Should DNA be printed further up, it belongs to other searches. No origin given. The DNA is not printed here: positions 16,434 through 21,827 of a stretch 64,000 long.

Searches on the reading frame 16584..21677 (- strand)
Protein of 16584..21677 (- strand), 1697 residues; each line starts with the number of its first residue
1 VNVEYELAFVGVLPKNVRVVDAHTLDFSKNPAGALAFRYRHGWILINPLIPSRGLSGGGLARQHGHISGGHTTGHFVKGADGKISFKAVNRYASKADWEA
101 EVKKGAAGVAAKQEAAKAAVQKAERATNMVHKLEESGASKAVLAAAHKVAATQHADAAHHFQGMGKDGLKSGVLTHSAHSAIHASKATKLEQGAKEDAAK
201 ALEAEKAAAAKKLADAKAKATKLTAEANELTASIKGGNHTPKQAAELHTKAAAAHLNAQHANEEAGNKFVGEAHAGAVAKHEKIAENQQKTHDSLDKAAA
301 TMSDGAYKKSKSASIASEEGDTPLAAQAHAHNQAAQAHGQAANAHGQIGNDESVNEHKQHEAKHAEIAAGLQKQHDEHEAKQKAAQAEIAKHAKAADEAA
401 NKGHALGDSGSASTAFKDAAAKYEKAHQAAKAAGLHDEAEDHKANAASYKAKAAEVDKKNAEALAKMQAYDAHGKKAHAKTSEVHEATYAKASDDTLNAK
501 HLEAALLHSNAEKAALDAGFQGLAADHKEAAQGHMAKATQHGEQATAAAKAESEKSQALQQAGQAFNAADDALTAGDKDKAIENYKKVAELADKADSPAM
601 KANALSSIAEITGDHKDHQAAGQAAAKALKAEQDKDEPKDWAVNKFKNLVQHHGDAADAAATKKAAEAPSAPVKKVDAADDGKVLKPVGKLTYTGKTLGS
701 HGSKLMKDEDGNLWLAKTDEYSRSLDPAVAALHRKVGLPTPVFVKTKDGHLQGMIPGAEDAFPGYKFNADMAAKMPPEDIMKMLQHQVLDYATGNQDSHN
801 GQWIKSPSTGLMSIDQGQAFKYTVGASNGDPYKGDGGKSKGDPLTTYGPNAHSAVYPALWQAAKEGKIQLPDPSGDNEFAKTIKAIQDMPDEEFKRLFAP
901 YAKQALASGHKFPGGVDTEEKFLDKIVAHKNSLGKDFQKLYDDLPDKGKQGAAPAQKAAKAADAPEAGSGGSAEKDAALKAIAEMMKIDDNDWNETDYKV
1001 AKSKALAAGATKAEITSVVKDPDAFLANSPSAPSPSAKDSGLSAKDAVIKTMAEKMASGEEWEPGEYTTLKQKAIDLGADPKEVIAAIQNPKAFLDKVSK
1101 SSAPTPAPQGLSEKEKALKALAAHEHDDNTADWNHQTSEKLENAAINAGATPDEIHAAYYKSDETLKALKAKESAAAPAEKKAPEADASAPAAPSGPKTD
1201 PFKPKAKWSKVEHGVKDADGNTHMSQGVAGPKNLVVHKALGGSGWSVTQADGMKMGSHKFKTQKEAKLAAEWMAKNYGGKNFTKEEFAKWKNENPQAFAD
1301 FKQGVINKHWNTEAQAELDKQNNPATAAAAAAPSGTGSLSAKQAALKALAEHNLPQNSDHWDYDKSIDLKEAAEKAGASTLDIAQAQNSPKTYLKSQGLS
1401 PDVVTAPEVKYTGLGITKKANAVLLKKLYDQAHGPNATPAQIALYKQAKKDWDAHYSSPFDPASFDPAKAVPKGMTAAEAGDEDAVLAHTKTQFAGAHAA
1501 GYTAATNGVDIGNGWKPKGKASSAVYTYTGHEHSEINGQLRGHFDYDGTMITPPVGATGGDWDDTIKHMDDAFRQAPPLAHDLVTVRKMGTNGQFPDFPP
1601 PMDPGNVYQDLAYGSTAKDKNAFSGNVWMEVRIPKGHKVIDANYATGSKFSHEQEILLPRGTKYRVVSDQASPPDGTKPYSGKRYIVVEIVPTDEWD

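Call 12: search_protein_families(library=phrogs, proteins=[window:16584-21677:-], max_evalue=0.00001)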
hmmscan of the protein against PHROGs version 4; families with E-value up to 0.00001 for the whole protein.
window:16584-21677:- (1697 aa): 1 family
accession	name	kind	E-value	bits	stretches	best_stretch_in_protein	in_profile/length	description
phrog_3895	-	moron, auxiliary metabolic gene and host takeover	3.6e-07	31.2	1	1563-1671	199-320/340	ADP-ribosyltransferase exoenzyme toxin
